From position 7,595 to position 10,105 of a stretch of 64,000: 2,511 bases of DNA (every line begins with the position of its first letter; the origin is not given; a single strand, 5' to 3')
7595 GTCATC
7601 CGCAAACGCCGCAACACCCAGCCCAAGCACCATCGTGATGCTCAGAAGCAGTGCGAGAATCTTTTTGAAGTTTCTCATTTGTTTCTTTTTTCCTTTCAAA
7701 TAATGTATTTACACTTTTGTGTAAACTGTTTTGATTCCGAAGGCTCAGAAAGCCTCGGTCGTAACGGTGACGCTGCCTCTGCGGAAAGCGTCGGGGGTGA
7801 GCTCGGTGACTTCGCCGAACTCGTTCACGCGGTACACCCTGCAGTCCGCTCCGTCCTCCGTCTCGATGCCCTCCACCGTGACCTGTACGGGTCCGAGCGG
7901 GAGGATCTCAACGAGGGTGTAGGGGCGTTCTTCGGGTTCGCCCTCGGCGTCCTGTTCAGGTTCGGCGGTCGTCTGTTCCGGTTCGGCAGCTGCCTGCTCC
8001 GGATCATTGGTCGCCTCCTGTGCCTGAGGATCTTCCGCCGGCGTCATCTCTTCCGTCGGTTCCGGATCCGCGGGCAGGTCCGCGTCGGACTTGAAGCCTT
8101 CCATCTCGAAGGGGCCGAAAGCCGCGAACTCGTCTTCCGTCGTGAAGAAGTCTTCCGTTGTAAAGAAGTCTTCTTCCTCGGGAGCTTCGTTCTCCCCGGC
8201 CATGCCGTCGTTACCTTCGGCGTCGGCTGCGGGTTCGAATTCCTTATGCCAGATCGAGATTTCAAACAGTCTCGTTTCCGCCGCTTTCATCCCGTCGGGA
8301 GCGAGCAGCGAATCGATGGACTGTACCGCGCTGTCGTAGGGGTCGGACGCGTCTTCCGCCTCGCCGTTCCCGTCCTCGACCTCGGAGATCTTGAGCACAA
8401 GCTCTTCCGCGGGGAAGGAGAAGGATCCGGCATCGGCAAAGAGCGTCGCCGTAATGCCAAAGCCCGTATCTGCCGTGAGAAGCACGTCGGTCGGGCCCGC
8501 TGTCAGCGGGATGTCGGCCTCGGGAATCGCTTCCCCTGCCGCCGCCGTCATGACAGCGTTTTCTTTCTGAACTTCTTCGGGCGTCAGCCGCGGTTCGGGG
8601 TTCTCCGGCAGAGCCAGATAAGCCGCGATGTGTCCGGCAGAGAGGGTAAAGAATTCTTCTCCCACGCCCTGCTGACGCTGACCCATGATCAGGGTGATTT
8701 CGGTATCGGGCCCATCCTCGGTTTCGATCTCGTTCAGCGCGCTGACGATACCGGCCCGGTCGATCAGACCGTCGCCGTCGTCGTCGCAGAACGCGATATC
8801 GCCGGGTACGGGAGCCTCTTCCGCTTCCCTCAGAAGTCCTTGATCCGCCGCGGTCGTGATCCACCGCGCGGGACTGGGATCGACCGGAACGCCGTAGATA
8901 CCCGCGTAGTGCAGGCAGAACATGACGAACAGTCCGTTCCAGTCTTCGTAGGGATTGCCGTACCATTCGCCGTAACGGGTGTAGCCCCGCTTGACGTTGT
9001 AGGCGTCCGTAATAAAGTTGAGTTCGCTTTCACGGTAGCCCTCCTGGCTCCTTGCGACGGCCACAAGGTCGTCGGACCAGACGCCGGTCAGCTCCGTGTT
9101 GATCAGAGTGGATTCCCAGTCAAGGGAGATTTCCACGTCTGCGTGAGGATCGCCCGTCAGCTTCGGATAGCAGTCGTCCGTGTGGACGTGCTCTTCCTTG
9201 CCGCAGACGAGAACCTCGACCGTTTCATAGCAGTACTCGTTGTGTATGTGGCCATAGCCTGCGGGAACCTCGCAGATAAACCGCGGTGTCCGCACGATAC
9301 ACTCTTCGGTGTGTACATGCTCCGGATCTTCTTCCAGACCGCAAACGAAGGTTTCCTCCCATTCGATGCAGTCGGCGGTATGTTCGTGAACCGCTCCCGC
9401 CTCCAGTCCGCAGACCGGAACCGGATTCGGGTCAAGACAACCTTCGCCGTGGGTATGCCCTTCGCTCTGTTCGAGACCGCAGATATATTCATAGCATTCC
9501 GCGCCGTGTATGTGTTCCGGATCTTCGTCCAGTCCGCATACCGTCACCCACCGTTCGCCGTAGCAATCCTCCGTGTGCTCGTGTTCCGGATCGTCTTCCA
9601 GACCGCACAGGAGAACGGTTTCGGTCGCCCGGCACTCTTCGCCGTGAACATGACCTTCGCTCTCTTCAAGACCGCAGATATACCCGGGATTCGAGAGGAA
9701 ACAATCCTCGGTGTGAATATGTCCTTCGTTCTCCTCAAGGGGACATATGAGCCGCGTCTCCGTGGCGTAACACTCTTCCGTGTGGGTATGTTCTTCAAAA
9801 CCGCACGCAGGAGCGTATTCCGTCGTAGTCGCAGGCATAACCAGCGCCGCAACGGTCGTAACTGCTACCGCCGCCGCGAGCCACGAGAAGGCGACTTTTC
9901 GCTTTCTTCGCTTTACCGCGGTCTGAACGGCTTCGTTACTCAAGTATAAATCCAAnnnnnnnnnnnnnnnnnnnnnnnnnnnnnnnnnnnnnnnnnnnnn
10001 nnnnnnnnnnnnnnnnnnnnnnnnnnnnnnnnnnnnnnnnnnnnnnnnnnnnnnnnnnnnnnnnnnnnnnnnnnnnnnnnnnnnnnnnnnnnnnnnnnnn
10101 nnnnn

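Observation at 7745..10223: Sortase-pilus operon opens with an undescribed accessory protein: TM anchor, ten C..HxH...C knuckles, an apparently dead CHAP-like module and an adhesin-like module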

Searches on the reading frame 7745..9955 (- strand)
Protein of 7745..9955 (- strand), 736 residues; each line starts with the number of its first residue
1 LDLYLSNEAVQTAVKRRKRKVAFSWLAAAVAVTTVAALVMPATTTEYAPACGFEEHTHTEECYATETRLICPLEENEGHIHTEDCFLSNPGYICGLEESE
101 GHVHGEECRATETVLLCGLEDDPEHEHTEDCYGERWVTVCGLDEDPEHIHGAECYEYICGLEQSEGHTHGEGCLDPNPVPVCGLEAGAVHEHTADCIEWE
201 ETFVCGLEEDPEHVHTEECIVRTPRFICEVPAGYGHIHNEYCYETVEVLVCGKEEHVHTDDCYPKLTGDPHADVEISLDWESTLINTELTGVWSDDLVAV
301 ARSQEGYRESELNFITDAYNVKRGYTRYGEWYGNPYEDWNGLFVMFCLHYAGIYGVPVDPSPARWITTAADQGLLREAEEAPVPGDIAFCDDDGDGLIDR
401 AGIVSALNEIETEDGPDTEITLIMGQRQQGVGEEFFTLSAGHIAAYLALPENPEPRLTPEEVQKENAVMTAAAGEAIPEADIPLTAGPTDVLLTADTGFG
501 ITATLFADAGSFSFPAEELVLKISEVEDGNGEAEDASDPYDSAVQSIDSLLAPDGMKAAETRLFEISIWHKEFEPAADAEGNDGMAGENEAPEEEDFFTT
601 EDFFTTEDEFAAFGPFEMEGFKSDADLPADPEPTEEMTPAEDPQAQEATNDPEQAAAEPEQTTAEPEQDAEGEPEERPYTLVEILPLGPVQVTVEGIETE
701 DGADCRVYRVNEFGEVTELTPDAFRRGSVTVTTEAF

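Call 3: search_protein_families(library=pfam, proteins=[window:7745-9955:-], max_evalue=1)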
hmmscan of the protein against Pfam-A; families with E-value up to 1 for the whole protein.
window:7745-9955:- (736 aa): 1 family
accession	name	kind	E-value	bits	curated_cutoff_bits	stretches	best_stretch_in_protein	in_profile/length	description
PF11211.13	DUF2997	-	0.23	11.8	24.1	0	682-706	3-24/47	Protein of unknown function (DUF2997)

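Call 4: search_protein_families(library=ncbifam, proteins=[window:7745-9955:-], max_evalue=1)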
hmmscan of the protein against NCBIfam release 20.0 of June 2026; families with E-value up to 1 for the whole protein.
window:7745-9955:- (736 aa): 0 families

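Call 6: find_homologous_proteins(query=window:7745-9955:-, max_evalue=0.001)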
Query window:7745-9955:- (736 aa): 645 proteins with E <= 0.001 among 8000 candidates; the best 120 are listed.
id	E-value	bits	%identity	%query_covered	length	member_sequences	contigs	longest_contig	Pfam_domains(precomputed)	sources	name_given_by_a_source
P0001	0.0e+0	1672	98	99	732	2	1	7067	-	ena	-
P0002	0.0e+0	1299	78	99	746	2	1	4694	-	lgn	-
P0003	0.0e+0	1237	73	100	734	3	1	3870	-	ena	-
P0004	0.0e+0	1159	71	100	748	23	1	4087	-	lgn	-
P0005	2.2e-185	636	50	81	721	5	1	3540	-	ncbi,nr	ncbi:MAG: hypothetical protein II719_05945 [Clostridia bacterium]|nr:hypothetical protein [Clostridi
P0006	6.5e-173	595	47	81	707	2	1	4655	-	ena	-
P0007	1.1e-172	594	45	99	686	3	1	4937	-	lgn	-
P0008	6.5e-171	589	44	99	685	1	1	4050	-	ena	-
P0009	8.4e-165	568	48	78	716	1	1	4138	-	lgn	-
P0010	4.2e-164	566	42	100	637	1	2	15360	-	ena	-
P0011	1.7e-163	564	42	100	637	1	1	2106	-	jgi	jgi:surface antigen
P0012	4.3e-162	559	42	100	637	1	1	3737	-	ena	-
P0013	4.1e-161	556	42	100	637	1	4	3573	-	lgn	-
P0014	8.6e-161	555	42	100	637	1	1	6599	-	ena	-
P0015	1.5e-160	554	42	100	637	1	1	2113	-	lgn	-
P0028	5.4e-123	430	40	83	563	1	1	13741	-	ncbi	-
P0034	1.4e-105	373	41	62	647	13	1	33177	-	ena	-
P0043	7.1e-82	294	42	46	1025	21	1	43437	PF05257.23,PF17802.8,PF21426.4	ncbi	-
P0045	4.6e-81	292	43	49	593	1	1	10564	PF05257.23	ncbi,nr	ncbi:MAG: CHAP domain-containing protein [Lachnospiraceae bacterium]|nr:CHAP domain-containing prote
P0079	1.6e-69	253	37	42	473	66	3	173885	PF05257.23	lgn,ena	-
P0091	7.6e-64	235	39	46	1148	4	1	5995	PF05257.23,PF17802.8,PF13519.13,PF21426.4,PF00746.27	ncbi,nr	ncbi:MAG: VWA domain-containing protein [Ruminiclostridium sp.]|nr:VWA domain-containing protein [Ru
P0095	2.1e-63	233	36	43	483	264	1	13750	PF05257.23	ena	-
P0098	8.5e-63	231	43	43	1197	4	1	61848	PF05257.23,PF00092.35,PF17802.8,PF13519.13,PF21426.4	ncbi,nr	ncbi:MAG: VWA domain-containing protein [Clostridiales bacterium]|nr:VWA domain-containing protein [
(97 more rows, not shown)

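Call 7: search_solved_structures(query=window:7745-9955:-, max_evalue=10, show_alignments=3)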
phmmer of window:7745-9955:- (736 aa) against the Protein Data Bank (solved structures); distinct sequences matched with E-value up to 10: 1.
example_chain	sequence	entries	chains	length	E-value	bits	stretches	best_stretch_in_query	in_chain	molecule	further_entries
1ct2_I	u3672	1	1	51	1.2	10.6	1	40-63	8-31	OVOMUCOID INHIBITOR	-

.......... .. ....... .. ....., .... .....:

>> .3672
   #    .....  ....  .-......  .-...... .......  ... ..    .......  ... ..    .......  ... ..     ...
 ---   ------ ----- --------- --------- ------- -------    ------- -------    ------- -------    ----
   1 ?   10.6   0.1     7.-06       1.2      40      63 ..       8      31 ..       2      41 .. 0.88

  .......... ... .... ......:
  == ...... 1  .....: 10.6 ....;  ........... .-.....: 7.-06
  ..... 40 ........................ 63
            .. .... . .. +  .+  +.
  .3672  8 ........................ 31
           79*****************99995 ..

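Call 22: search_protein_families(library=pfam, proteins=[P0098, P0045, P0091, P0043], max_evalue=0.1)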
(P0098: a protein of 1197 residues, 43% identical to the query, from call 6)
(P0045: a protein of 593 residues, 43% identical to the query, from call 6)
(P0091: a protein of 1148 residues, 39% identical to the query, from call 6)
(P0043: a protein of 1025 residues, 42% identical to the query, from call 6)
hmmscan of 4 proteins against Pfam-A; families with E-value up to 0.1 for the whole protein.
P0098 (1197 aa): 10 families
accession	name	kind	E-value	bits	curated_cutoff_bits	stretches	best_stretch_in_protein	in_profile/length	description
PF17802.7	SpaA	-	3.5e-19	69.2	23.1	1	1044-1140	1-86/91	Prealbumin-like fold domain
PF05257.22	CHAP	-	8.4e-13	49.1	26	1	237-326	1-80/81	CHAP domain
PF13519.12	VWA_2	-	2.2e-12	48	27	1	617-745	1-106/107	von Willebrand factor type A domain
PF00092.34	VWA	-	2.1e-08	35.1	23.8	1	617-749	2-117/174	von Willebrand factor type A domain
PF21426.3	GBS104-like_Ig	-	3.2e-08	34.8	26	1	939-1039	38-111/112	Tip pilin GBS104-like, Ig-like domain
PF12671.13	Amidase_6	-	0.00031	21.3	23.2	1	290-331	104-145/163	Putative amidase domain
PF04056.20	Ssl1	-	0.0016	18.7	27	1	620-692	1-72/193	Ssl1-like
PF13620.12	CarboxypepD_reg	-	0.015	16.1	32.3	0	1051-1135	7-75/82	Carboxypeptidase regulatory-like domain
PF16754.10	Pesticin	-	0.022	15.2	25.8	1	798-843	24-67/156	Bacterial toxin homologue of phage lysozyme, C-term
PF00877.26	NLPC_P60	-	0.037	14.4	23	0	280-312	41-72/105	NlpC/P60 family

P0045 (593 aa): 6 families
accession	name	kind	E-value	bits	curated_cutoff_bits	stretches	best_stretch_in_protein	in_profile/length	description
PF05257.22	CHAP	-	7.1e-09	36.5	26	1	292-373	1-71/81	CHAP domain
PF05887.16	Trypan_PARP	-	0.00049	20.5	100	1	434-484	64-114/134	Procyclic acidic repetitive protein (PARP)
PF12671.13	Amidase_6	-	0.0059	17.1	23.2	0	344-375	101-132/163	Putative amidase domain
PF06390.17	NESP55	-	0.012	15.7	35.4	1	433-480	106-153/261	Neuroendocrine-specific golgi protein P55 (NESP55)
PF00877.26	NLPC_P60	-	0.019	15.4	23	1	342-384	47-87/105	NlpC/P60 family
PF20615.3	DUF6802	-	0.024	15.1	27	0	350-374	53-77/102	Family of unknown function (DUF6802)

P0091 (1148 aa): 8 families
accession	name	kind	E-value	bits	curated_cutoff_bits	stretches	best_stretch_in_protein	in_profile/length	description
PF17802.7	SpaA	-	5e-15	55.9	23.1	1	993-1091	2-90/91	Prealbumin-like fold domain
PF13519.12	VWA_2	-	2.9e-09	37.9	27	1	574-700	1-106/107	von Willebrand factor type A domain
PF05257.22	CHAP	-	3.6e-09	37.4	26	1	267-361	3-81/81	CHAP domain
PF21426.3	GBS104-like_Ig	-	4.5e-09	37.6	26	1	896-987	39-111/112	Tip pilin GBS104-like, Ig-like domain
PF00746.26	Gram_pos_anchor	-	8.6e-07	29.2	20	1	1107-1137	8-38/43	LPXTG cell wall anchor motif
PF04056.20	Ssl1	-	0.01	16.1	27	1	577-649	1-71/193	Ssl1-like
PF01378.23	IgG_binding_B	-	0.014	16.1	25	0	580-615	14-49/68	B domain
PF10030.15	DUF2272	-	0.035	14.3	27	1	252-327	33-109/191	Uncharacterized protein conserved in bacteria (DUF2272)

P0043 (1025 aa): 6 families
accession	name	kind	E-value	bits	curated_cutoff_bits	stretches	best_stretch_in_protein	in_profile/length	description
PF17802.7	SpaA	-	2.9e-28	98.3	23.1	2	861-950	2-89/91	Prealbumin-like fold domain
PF05257.22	CHAP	-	8.4e-07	29.8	26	1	259-350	1-80/81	CHAP domain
PF21426.3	GBS104-like_Ig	-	8.8e-06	27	26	1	604-708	6-97/112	Tip pilin GBS104-like, Ig-like domain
PF00746.26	Gram_pos_anchor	-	0.0047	17.3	20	1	977-1011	3-37/43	LPXTG cell wall anchor motif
PF10030.15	DUF2272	-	0.0047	17.2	27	1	265-326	46-116/191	Uncharacterized protein conserved in bacteria (DUF2272)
PF19077.6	Big_13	-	0.024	15.6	27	1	832-882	46-100/102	Bacterial Ig-like domain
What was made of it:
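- P0098, P0091 and P0043 carry the GBS104-like tip-pilin Ig domain (call 22).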

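Call 35: find_encoding_contigs(protein=P0010, flank=10000, max_places=3)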
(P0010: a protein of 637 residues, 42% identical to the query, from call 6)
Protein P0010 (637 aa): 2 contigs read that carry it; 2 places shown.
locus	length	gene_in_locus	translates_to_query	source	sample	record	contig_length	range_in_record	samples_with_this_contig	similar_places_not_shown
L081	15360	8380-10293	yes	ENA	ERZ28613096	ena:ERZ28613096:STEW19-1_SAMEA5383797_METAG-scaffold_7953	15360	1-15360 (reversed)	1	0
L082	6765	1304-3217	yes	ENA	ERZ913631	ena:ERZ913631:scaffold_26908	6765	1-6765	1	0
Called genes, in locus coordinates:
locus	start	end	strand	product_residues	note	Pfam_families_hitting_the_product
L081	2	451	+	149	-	?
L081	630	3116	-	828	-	PF00676:E1_dh, PF02779:Transket_pyr, PF02780:Transketolase_C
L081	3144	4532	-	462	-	PF01262:AlaDh_PNT_C (faint), PF03486:HI0933_like (faint), PF07992:Pyr_redox_2, PF13450:NAD_binding_8 (faint), PF13738:Pyr_redox_3, PF00070:Pyr_redox, PF02852:Pyr_redox_dim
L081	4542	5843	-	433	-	PF00364:Biotin_lipoyl, PF02817:E3_binding, PF00198:2-oxoacid_dh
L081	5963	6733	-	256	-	PF08220:HTH_DeoR, PF00455:DeoRC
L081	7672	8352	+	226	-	-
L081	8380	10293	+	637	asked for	-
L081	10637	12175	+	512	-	PF17802:SpaA, PF00746:Gram_pos_anchor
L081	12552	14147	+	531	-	PF04932:Wzy_C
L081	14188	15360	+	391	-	?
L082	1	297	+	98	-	?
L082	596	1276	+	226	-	-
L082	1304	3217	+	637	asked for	-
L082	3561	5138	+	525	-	PF17802:SpaA, PF00746:Gram_pos_anchor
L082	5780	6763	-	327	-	?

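Call 36: find_encoding_contigs(protein=P0034, flank=10000, max_places=3)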
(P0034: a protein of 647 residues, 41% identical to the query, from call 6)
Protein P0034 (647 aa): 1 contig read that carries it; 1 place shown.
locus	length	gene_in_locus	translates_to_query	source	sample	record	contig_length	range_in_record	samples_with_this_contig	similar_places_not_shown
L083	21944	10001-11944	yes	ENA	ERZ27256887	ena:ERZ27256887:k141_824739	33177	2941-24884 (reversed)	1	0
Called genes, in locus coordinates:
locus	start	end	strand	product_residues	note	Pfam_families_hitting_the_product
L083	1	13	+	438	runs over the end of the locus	PF00344:SecY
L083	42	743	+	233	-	PF00406:ADK, PF13207:AAA_17, PF17213:Hydin_ADK (faint), PF05191:ADK_lid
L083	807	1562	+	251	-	PF00557:Peptidase_M24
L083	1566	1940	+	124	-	-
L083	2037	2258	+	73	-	PF01176:eIF-1a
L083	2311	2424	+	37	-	PF00444:Ribosomal_L36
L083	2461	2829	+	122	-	PF00416:Ribosomal_S13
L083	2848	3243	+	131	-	PF00411:Ribosomal_S11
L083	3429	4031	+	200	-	PF00163:Ribosomal_S4, PF01479:S4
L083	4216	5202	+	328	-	PF01193:RNA_pol_L, PF01000:RNA_pol_A_bac, PF03118:RNA_pol_A_CTD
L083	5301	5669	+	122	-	PF01196:Ribosomal_L17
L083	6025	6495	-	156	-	-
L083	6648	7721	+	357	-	-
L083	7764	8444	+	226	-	PF04203:Sortase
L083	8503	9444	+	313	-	PF04203:Sortase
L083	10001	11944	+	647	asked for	-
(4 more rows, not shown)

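Call 37: find_encoding_contigs(protein=P0028, flank=10000, max_places=3)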
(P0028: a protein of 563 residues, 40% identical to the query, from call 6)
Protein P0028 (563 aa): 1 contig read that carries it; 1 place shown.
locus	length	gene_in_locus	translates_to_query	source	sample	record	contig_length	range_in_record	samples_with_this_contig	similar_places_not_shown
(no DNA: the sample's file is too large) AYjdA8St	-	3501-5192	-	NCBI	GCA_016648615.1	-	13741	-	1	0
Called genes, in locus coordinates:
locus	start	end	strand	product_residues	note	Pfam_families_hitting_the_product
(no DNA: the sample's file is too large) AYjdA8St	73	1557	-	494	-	-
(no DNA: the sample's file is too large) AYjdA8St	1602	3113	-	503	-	-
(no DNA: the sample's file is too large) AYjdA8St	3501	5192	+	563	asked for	-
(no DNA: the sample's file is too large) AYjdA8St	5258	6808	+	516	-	PF17802:SpaA, PF00746:Gram_pos_anchor (weak)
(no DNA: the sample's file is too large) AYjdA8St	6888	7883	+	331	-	PF04203:Sortase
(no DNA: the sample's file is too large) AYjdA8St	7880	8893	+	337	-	-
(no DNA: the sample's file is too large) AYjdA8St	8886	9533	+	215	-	PF04203:Sortase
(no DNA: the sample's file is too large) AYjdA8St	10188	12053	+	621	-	PF17802:SpaA, PF00746:Gram_pos_anchor (faint)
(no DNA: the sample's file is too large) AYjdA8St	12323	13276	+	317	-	-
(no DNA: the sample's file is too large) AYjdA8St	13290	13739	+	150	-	?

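Call 51: find_encoding_contigs(protein=P0001, flank=10000, max_places=2)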
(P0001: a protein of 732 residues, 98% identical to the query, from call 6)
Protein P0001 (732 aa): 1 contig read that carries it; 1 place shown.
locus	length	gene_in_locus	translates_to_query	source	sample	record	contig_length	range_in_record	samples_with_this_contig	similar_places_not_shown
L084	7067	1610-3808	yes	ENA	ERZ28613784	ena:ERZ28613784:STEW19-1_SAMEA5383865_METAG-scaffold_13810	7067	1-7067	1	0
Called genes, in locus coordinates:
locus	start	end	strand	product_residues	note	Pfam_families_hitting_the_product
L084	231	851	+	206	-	PF01812:5-FTHF_cyc-lig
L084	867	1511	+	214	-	-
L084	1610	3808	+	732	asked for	-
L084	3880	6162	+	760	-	PF17802:SpaA, PF00746:Gram_pos_anchor (weak)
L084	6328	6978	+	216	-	PF04203:Sortase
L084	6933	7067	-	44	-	?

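Call 52: find_encoding_contigs(protein=P0002, flank=10000, max_places=2)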
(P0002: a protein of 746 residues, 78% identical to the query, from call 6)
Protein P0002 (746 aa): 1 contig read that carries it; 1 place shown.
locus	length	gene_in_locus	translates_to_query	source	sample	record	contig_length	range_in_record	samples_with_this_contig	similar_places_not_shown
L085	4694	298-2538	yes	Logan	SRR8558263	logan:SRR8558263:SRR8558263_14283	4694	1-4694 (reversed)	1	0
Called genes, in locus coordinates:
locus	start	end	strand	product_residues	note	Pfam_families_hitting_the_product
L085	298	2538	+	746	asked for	-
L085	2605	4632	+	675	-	PF17802:SpaA, PF00746:Gram_pos_anchor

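Call 53: find_encoding_contigs(protein=P0004, flank=10000, max_places=2)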
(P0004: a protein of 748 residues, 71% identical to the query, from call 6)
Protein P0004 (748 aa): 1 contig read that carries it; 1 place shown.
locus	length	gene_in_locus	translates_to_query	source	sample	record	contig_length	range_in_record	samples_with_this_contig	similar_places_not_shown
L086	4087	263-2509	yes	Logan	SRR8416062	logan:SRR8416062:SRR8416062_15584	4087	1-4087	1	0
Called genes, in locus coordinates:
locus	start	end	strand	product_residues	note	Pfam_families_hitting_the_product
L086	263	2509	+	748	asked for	-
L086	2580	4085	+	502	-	?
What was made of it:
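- On Sortase-dependent pilins and tip adhesins: The arrangement is conserved in relatives (calls 35-37, 51-53).
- It is always the first gene, directly before the pilin gene (calls 35-37, 51-53).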

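Call 63: find_encoding_contigs(protein=P0079, flank=10000, max_places=2)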
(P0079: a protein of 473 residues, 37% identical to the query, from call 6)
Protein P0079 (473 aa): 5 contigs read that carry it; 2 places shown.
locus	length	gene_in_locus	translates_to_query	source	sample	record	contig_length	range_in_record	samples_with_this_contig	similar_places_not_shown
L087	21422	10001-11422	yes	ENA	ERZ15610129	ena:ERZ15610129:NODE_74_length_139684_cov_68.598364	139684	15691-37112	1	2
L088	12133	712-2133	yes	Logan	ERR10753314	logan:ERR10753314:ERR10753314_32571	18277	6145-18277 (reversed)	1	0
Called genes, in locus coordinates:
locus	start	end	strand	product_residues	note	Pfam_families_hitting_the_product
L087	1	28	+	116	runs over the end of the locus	-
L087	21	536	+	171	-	-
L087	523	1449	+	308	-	-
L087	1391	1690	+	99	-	-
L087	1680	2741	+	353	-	PF04865:Baseplate_J, PF26078:Baseplate_J_M (weak), PF26079:Baseplate_J_C (weak)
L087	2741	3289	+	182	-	-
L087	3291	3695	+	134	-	-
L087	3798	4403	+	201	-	PF06439:3keto-disac_hyd (weak)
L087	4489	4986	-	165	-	PF02559:CarD_TRCF_RID (weak)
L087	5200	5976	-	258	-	PF00753:Lactamase_B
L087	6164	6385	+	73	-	-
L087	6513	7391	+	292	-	PF00561:Abhydrolase_1, PF12146:Hydrolase_4, PF12697:Abhydrolase_6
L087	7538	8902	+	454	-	PF01554:MatE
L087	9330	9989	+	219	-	-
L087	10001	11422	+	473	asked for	PF05257:CHAP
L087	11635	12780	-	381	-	PF02746:MR_MLE_N, PF13378:MR_MLE_C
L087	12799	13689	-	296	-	PF20434:BD-FAE, PF07859:Abhydrolase_3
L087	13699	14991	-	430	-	PF00939:Na_sulph_symp, PF03600:CitMHS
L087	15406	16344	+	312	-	PF02311:AraC_binding (weak), PF07883:Cupin_2 (weak), PF00165:HTH_AraC (weak), PF12833:HTH_18, PF00165:HTH_AraC (weak)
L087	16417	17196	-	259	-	PF04199:Cyclase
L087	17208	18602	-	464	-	PF01938:TRAM, PF05958:tRNA_U5-meth_tr, PF03602:Cons_hypoth95, PF05175:MTS (weak), PF09445:Methyltransf_15 (weak), PF13847:Methyltransf_31, PF13649:Methyltransf_25 (weak)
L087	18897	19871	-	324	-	PF00389:2-Hacid_dh, PF02826:2-Hacid_dh_C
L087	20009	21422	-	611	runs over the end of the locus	PF02837:Glyco_hydro_2_N, PF22666:Glyco_hydro_2_N2, PF00703:Glyco_hydro_2, PF02836:Glyco_hydro_2_C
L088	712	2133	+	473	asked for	PF05257:CHAP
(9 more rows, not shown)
